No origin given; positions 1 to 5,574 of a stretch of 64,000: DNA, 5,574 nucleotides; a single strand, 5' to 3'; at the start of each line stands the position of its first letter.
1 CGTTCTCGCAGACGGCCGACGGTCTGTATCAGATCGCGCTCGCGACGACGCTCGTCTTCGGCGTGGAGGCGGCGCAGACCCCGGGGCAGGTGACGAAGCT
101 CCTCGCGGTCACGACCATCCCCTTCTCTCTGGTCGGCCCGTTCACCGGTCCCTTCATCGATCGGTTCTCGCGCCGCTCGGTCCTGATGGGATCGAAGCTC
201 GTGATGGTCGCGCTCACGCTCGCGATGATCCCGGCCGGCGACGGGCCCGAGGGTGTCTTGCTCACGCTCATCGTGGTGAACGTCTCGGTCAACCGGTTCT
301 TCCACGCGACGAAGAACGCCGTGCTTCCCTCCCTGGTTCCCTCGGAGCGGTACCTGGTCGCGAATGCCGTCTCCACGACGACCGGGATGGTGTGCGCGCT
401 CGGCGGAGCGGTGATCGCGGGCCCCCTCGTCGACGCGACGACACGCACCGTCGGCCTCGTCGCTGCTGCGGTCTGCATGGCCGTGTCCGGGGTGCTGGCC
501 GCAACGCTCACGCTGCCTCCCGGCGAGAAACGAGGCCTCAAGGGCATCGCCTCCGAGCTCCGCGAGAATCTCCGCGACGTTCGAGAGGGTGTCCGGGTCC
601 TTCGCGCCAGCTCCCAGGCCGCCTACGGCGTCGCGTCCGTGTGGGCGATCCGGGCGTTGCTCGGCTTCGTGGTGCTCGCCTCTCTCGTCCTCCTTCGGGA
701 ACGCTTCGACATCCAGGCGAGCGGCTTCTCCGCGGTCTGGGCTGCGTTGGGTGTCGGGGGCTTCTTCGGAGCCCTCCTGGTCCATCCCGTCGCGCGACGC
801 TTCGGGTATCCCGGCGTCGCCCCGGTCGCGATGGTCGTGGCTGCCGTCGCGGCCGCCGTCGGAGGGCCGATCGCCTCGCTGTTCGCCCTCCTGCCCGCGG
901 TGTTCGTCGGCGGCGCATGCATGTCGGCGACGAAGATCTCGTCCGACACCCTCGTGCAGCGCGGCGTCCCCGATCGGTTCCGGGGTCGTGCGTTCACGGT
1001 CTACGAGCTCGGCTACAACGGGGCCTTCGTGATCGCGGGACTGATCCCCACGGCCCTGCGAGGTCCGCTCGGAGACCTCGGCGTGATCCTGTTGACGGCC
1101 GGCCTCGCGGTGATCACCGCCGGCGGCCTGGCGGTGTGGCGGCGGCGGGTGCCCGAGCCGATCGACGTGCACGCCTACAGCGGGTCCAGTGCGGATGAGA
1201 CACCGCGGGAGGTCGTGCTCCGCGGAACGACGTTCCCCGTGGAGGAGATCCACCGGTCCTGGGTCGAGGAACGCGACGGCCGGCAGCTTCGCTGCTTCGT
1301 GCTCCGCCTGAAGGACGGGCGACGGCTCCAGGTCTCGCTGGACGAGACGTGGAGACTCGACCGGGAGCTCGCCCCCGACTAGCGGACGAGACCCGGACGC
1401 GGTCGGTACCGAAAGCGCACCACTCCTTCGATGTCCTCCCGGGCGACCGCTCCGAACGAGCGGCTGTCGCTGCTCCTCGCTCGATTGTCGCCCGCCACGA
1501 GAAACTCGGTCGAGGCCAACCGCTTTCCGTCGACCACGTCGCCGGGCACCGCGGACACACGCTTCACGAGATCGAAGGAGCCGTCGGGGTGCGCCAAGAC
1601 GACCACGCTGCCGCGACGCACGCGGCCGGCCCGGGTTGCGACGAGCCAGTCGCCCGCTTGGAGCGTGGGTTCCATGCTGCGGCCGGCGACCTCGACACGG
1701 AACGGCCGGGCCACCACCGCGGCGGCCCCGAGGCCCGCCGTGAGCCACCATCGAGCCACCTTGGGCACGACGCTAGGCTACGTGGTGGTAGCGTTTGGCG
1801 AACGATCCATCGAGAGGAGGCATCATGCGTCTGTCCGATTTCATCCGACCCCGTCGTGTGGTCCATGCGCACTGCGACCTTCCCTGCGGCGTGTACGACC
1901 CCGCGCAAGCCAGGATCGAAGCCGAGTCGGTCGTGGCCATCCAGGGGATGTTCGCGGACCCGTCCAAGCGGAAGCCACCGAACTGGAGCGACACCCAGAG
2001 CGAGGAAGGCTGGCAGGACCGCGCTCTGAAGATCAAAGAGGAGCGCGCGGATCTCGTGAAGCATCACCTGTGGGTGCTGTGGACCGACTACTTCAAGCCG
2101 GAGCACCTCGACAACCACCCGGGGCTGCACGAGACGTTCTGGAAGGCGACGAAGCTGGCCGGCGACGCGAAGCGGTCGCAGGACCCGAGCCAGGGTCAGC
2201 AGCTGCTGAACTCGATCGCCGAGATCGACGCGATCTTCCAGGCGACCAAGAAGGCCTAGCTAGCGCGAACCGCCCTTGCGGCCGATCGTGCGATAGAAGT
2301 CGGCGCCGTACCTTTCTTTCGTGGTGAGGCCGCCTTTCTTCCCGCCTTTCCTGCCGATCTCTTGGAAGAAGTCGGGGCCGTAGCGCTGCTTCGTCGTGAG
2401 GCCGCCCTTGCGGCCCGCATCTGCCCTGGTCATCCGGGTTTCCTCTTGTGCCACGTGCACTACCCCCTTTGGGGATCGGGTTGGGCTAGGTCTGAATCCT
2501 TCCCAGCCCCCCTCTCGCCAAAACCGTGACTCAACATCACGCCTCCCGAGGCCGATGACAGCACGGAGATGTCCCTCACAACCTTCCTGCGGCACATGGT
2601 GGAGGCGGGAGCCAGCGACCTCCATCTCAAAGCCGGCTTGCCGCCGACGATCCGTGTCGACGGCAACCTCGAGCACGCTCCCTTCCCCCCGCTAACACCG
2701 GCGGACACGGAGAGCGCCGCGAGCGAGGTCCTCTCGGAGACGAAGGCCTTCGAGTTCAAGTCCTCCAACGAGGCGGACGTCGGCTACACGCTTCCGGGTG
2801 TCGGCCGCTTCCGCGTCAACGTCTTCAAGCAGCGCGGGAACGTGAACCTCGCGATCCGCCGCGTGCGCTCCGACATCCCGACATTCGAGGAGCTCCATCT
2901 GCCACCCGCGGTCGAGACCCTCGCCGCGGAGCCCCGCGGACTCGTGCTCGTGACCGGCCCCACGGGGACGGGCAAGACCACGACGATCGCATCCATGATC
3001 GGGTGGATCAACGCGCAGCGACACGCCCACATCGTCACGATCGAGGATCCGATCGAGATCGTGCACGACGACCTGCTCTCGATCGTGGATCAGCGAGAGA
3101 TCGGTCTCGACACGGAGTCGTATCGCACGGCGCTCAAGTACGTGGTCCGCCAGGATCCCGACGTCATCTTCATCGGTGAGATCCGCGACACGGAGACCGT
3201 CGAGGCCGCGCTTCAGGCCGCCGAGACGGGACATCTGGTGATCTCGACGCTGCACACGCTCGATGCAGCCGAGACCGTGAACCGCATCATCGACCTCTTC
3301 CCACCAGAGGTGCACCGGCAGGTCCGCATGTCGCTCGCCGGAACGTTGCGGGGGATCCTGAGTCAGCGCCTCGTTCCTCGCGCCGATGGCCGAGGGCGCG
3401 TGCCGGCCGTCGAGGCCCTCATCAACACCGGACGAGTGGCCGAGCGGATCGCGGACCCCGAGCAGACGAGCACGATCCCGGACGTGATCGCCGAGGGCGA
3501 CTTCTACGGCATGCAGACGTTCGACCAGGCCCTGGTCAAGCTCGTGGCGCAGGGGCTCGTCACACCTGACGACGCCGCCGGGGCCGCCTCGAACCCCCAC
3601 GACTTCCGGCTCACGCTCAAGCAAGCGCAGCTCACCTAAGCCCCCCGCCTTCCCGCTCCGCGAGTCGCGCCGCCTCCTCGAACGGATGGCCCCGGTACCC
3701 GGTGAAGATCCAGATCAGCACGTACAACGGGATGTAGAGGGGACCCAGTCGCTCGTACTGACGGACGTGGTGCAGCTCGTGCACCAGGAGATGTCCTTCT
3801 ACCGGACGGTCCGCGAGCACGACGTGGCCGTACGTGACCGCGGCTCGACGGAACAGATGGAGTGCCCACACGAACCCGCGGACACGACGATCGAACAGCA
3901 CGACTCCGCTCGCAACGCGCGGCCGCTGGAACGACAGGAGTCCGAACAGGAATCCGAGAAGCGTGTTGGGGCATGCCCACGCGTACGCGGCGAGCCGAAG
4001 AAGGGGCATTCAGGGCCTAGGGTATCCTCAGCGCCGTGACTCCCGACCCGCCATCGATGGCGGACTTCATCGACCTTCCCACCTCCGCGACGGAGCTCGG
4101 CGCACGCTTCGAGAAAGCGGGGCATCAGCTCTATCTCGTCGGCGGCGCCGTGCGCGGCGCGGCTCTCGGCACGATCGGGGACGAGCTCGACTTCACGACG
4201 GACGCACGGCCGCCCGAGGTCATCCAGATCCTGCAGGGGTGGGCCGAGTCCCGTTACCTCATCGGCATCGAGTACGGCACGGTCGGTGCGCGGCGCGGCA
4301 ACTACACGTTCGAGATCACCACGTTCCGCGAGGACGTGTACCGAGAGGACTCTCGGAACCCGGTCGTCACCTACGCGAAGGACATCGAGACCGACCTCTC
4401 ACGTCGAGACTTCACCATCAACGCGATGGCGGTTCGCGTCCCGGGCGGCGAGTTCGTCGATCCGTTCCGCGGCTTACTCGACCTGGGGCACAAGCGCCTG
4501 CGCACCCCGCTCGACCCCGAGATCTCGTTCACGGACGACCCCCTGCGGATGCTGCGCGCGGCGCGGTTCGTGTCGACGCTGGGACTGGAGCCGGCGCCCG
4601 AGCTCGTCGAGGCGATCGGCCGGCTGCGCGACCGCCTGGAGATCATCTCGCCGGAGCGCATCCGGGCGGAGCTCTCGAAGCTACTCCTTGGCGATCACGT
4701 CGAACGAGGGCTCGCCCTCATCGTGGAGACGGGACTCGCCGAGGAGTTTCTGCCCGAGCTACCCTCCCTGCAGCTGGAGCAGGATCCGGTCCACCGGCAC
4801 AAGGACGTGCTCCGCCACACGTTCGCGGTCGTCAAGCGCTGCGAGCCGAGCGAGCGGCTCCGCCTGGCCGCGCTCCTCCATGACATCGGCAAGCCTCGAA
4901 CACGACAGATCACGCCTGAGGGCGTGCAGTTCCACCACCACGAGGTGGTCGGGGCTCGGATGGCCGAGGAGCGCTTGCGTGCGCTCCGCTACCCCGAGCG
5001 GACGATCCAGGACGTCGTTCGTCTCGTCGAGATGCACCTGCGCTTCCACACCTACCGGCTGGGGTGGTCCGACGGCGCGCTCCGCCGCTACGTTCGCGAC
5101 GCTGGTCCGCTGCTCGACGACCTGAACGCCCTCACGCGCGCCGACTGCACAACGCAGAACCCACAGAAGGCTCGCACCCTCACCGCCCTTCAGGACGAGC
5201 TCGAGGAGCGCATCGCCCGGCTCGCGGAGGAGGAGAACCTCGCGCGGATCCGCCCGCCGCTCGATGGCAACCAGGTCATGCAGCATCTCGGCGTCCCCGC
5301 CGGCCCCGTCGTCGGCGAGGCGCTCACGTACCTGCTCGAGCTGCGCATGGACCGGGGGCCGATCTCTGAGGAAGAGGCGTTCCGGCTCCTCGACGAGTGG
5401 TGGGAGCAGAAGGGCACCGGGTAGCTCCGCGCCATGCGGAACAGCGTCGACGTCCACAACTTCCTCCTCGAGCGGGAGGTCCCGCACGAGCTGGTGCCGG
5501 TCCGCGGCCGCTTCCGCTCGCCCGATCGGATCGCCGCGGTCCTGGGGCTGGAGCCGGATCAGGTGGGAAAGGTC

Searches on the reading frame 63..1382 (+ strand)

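Call 69: search_protein_families(library=pfam, proteins=[window:63-1382:+], max_evalue=0.001)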
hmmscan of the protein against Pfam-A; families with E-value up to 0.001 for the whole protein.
window:63-1382:+ (439 aa): 2 families
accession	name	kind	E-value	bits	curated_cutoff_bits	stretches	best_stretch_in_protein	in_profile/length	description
PF07690.21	MFS_1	-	7e-26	91.4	33.4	2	7-325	31-346/347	Major Facilitator Superfamily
PF05977.19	MFS_3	-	8.4e-14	51.3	27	1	5-366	42-398/524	Transmembrane secretion effector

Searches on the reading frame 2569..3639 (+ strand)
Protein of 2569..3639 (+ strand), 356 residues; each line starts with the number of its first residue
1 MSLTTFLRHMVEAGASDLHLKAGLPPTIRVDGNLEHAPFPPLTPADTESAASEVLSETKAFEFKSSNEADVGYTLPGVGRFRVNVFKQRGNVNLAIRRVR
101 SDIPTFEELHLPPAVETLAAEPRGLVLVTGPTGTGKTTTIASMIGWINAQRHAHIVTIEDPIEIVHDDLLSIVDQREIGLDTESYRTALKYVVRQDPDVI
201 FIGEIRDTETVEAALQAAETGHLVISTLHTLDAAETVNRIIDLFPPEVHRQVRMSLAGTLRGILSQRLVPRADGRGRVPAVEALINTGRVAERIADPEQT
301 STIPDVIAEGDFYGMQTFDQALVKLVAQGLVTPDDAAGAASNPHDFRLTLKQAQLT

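Call 69: search_protein_families(library=pfam, proteins=[window:2569-3639:+], max_evalue=0.001)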
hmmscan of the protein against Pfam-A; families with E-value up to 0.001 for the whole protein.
window:2569-3639:+ (356 aa): 10 families
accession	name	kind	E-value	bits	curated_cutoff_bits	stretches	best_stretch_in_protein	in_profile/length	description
PF00437.27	T2SSE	-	5.3e-49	167.3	24.9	1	4-278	13-287/370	Type II/IV secretion system protein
PF13401.12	AAA_22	-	2.5e-06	28.3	27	1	122-259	4-123/130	AAA domain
PF00004.35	AAA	-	0.00013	22.8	21.2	1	126-208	1-69/131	ATPase family associated with various cellular activities (AAA)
PF13604.12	AAA_30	-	0.00013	22.2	27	0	114-146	9-41/191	AAA domain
PF25199.1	nSTAND_NTPase5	-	0.00013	22.2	34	1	118-174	36-92/145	Novel STAND NTPase 5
PF13191.12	AAA_16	-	0.00033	21.6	32.6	1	121-223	23-136/167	AAA ATPase domain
PF07728.20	AAA_5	-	0.00059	20.3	22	0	126-236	2-108/139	AAA domain (dynein-related subfamily)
PF13173.12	AAA_14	-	0.00082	19.8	27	0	125-217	4-83/129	AAA domain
PF04851.21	ResIII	-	0.00093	19.6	22.5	0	124-235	24-114/164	Type III restriction enzyme, res subunit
PF13245.12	AAA_19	-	0.00095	19.8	25.1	0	121-152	9-40/134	AAA domain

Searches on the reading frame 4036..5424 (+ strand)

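Call 91: search_protein_families(library=pfam, proteins=[window:4036-5424:+], max_evalue=0.0001)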
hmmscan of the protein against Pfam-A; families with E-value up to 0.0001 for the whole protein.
window:4036-5424:+ (462 aa): 3 families
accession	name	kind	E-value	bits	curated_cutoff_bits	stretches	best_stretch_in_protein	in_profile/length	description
PF01743.26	PolyA_pol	-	3.5e-30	105.4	23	1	32-156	1-126/126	Poly A polymerase head domain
PF12627.12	PolyA_pol_RNAbd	-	2.2e-17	63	22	1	183-242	1-60/64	Probable RNA and SrmB- binding site of polymerase A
PF01966.28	HD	-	3.5e-13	50.3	22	1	272-356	24-97/116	HD domain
